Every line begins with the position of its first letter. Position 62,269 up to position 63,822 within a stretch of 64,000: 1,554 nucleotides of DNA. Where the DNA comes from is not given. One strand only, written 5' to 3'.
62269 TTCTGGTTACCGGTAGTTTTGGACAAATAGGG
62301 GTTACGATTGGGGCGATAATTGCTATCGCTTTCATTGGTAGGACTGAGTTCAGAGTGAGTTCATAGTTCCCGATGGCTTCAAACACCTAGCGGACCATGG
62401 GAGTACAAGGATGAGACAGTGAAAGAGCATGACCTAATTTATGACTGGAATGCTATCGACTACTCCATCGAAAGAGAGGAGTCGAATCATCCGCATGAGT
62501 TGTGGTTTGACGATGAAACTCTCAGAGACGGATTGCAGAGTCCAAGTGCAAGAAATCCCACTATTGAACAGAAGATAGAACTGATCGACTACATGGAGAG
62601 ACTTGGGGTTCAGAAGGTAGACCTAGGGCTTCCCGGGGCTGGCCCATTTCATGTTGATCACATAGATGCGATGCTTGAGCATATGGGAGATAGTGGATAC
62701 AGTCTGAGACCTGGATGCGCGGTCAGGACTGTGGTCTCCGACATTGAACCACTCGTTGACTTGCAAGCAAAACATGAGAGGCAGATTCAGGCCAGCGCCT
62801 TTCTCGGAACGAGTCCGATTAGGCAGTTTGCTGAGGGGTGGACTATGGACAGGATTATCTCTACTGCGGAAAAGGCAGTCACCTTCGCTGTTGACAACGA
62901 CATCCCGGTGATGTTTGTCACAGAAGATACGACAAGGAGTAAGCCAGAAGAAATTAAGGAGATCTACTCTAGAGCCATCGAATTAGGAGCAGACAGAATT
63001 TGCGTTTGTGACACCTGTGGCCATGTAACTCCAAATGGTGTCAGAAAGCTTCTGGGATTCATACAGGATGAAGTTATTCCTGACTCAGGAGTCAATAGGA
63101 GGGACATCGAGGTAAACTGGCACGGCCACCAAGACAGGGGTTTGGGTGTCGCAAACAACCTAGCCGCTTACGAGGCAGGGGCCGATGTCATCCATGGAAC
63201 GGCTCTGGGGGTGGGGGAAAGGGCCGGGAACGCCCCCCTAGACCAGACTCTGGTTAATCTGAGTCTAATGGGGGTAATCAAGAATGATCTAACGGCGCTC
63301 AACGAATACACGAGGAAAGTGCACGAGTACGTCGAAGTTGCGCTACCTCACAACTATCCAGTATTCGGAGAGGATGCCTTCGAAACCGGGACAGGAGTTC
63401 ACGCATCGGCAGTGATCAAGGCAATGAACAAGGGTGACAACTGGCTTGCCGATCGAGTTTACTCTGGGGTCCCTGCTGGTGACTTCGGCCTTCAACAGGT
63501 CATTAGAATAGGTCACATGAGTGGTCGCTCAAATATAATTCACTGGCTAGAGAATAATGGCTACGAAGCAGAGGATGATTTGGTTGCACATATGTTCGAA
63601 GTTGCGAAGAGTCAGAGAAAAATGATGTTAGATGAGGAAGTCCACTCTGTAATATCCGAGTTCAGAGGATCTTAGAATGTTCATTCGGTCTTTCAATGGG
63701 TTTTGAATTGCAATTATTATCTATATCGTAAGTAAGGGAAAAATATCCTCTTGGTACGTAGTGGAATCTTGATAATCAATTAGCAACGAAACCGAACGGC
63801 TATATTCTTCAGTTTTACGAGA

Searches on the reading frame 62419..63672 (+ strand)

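Call 39: search_protein_families(library=pfam, proteins=[window:62419-63672:+], max_evalue=0.001)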
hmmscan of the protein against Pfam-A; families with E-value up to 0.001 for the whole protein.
window:62419-63672:+ (418 aa): 2 families
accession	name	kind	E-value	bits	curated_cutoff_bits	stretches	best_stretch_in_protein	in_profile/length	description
PF00682.25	HMGL-like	-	2.5e-45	155.3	29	1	32-287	6-245/260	HMGL-like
PF22617.1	HCS_D2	-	0.0007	20.4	27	0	316-398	2-76/82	Homocitrate synthase post-HMGL domain-like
